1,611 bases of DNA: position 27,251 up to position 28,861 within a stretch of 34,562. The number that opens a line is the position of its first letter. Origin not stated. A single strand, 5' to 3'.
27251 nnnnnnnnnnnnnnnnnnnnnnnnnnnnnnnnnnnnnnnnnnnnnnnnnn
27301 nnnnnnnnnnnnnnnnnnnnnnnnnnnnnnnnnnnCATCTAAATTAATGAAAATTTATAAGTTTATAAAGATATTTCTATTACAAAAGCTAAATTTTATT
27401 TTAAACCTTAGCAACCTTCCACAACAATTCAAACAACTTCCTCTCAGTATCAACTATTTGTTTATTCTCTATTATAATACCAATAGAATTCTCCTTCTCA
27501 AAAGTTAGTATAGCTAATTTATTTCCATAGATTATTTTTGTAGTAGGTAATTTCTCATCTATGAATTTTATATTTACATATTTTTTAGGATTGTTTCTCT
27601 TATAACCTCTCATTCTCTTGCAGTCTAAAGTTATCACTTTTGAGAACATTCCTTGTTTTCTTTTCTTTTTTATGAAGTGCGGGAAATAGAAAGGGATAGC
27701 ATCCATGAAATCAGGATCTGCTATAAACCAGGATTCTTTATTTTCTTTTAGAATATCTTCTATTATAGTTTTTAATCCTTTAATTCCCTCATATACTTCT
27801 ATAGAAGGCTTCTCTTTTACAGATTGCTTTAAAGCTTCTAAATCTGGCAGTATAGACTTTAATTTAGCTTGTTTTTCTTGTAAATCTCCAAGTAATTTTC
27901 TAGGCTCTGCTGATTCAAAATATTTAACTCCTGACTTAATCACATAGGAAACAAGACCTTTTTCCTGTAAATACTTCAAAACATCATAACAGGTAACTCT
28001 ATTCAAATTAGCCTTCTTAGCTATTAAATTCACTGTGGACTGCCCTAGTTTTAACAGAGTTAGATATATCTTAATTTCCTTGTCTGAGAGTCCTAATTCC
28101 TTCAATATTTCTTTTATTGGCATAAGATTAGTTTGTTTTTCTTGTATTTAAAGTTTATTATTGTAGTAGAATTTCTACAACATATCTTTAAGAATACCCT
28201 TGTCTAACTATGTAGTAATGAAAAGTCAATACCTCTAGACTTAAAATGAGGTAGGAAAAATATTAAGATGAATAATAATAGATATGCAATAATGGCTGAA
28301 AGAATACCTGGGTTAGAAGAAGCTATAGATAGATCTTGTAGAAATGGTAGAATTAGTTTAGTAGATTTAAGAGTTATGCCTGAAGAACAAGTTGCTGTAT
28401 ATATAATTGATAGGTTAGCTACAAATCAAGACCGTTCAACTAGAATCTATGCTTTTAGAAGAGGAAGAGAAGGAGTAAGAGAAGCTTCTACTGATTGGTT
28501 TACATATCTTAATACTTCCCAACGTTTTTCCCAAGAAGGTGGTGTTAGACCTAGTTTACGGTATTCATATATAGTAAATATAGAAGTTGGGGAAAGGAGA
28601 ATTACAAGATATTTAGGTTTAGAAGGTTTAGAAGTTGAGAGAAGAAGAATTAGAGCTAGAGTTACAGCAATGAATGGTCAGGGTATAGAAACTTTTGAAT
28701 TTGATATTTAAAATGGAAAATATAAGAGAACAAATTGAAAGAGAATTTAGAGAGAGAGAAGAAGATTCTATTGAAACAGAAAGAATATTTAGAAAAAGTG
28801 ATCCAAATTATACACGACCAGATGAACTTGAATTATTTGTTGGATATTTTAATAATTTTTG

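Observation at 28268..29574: Three-gene cassette of orphan proteins almost devoid of lysine (57 Arg : 7 Lys)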

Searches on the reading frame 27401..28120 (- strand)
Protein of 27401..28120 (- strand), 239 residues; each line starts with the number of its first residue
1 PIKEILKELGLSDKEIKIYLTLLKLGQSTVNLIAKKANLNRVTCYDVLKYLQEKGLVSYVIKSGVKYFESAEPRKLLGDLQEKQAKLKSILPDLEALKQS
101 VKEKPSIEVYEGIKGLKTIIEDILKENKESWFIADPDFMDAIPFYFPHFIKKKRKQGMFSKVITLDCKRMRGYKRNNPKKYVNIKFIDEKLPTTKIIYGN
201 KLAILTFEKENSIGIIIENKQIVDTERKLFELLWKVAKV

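Call 4: search_protein_families(library=pfam, proteins=[window:27401-28120:-], max_evalue=1)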
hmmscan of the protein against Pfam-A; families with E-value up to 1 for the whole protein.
window:27401-28120:- (239 aa): 9 families
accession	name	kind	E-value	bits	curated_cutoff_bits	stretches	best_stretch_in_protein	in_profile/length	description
PF01978.25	TrmB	-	2.4e-15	56.6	25.6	1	6-69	1-63/68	Sugar-specific transcriptional regulator TrmB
PF08221.17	HTH_9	-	0.0027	18.2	23.4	1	17-60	17-60/62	RNA polymerase III subunit RPC82 helix-turn-helix domain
PF13730.12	HTH_36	-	0.011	15.9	25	1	10-57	2-55/55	Helix-turn-helix domain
PF21984.2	DnaD_N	-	0.022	15.4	27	1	7-58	10-66/101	DnaD N-terminal domain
PF18533.6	DUF5622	-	0.025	15.1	25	1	153-197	10-50/66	Domain of unknown function (DUF5622)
PF14947.12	HTH_45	-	0.032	14.7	25.5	1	17-83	6-72/77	Winged helix-turn-helix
PF13412.12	HTH_24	-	0.065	13.3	21.9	1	12-57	2-47/48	Winged helix-turn-helix DNA-binding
PF24033.1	DUF7342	-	0.099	13.1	31.6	1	28-82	18-72/150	Family of unknown function (DUF7342)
PF13545.12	HTH_Crp_2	-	0.19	12.2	27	1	31-58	26-53/70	Crp-like helix-turn-helix domain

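Call 85: search_protein_families(library=ncbifam, proteins=[window:27401-28120:-], max_evalue=0.01)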
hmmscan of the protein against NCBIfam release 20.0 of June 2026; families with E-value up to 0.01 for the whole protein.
window:27401-28120:- (239 aa): 6 families
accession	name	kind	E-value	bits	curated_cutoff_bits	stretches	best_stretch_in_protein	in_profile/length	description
NF047390.1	TransRegTrmBL1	equivalog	1.4e-09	37.4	650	1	3-104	7-101/341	HTH-type sugar sensing transcriptional regulator TrmBL1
NF047392.1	TransRegTrmBHalo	equivalog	3e-06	26.5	500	1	3-124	10-128/349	HTH-type sugar sensing transcriptional regulator TrmB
TIGR01884.1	cas_HTH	subfamily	5.8e-06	25.8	60.2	1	9-60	138-189/202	CRISPR-associated CARF protein Csa3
NF040851.1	tran_reg_TrmB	equivalog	6.2e-06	25.6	600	1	3-141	8-146/338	HTH-type sugar-sensing transcriptional regulator TrmB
NF053606.1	Sta1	subfamily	7e-05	22.9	80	1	10-58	17-65/100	Sta1 family transcriptional regulator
NF040939.2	trans_reg_lrs14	equivalog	0.00018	21.5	90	1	9-58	17-67/103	Lrs14 family HTH-type transcriptional regulator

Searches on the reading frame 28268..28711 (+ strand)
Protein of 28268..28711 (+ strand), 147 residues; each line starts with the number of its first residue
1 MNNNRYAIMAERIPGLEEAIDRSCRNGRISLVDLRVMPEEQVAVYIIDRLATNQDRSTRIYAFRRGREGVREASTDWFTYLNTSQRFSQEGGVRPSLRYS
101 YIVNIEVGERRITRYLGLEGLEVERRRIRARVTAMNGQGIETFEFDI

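Call 4: search_protein_families(library=pfam, proteins=[window:28268-28708:+], max_evalue=1)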
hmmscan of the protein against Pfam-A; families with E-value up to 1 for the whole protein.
window:28268-28708:+ (147 aa): 0 families

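Call 5: search_protein_families(library=ncbifam, proteins=[window:28268-28708:+], max_evalue=1)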
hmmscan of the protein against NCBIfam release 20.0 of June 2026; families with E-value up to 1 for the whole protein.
window:28268-28708:+ (147 aa): 0 families

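Call 6: search_protein_families(library=phrogs, proteins=[window:28268-28708:+], max_evalue=1)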
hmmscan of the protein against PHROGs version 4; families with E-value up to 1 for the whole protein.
window:28268-28708:+ (147 aa): 0 families

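Call 7: search_protein_families(library=padloc, proteins=[window:28268-28708:+], max_evalue=1)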
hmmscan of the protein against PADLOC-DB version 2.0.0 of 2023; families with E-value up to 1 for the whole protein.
window:28268-28708:+ (147 aa): 1 family
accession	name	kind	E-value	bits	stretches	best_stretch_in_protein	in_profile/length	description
PDLC01160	CARF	-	0.02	12.9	1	30-88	46-103/172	"CARF, 2 TMs"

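Call 11: find_homologous_proteins(query=window:28268-28708:+, max_evalue=0.01)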
Query window:28268-28708:+ (147 aa): 1 proteins with E <= 0.01 among 27 candidates.
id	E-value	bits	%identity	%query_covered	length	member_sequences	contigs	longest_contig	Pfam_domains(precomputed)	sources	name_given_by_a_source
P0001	6.0e-89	313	100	100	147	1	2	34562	-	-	-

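Call 23: find_encoding_contigs(protein=window:28268-28711:+, flank=10000, max_places=6)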
Protein window:28268-28711:+ (147 aa): 1 contig read that carries it; 1 place shown.
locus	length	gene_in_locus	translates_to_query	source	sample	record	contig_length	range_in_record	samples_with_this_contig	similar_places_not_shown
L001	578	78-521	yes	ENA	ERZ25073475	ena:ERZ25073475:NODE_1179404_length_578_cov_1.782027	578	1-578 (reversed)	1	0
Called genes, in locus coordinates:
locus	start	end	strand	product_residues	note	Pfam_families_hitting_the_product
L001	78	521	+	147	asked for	-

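Call 24: search_solved_structures(query=window:28268-28708:+, max_evalue=10)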
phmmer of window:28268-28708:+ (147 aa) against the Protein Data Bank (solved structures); distinct sequences matched with E-value up to 10: 2.
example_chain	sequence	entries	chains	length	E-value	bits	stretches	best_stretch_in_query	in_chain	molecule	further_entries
8x7f_A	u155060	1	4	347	0.28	14.5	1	55-128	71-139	Trifunctional NAD biosynthesis/regulator protein NadR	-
3a1y_A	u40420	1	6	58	0.53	13.6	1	102-141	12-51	50S ribosomal protein P1 (L12P)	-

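Call 69: predict_structure(protein=window:28268-28708:+)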
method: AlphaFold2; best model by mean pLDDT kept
length: 147 residues; sequences in the alignment: 1
mean_pLDDT: 37.9   pTM: 0.26
mean pLDDT of the five models: 37.9, 36.4, 36.1, 36.0, 34.1
residues with pLDDT >= 90: 0; 70-90: 0; 50-70: 4; < 50: 143
segments of 3 or more residues with pLDDT < 50: 1-16, 22-147
pLDDT, mean of each block of 10 residues (from residue 1): 31 47 44 42 44 40 46 35 29 29 30 34 35 40 44
secondary structure, 60 per line:
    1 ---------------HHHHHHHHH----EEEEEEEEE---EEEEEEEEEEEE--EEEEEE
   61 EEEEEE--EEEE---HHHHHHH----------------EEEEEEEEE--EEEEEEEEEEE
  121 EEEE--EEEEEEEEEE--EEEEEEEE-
elements in order: H16-24 E29-37 E41-52 E55-66 E69-72 H76-82 E99-107 E110-124 E127-136 E139-146

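Call 100: search_dna_similar(query=window:28268-28708:+, collection=phages, mode=protein, max_evalue=1, max_rows=8)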
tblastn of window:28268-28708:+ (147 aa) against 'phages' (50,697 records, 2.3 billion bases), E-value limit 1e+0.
No match.

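Call 101: search_dna_similar(query=window:28268-28708:+, collection=plasmids, mode=protein, max_evalue=1, max_rows=8)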
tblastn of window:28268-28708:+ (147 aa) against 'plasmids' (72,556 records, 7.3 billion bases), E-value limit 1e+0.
No match.
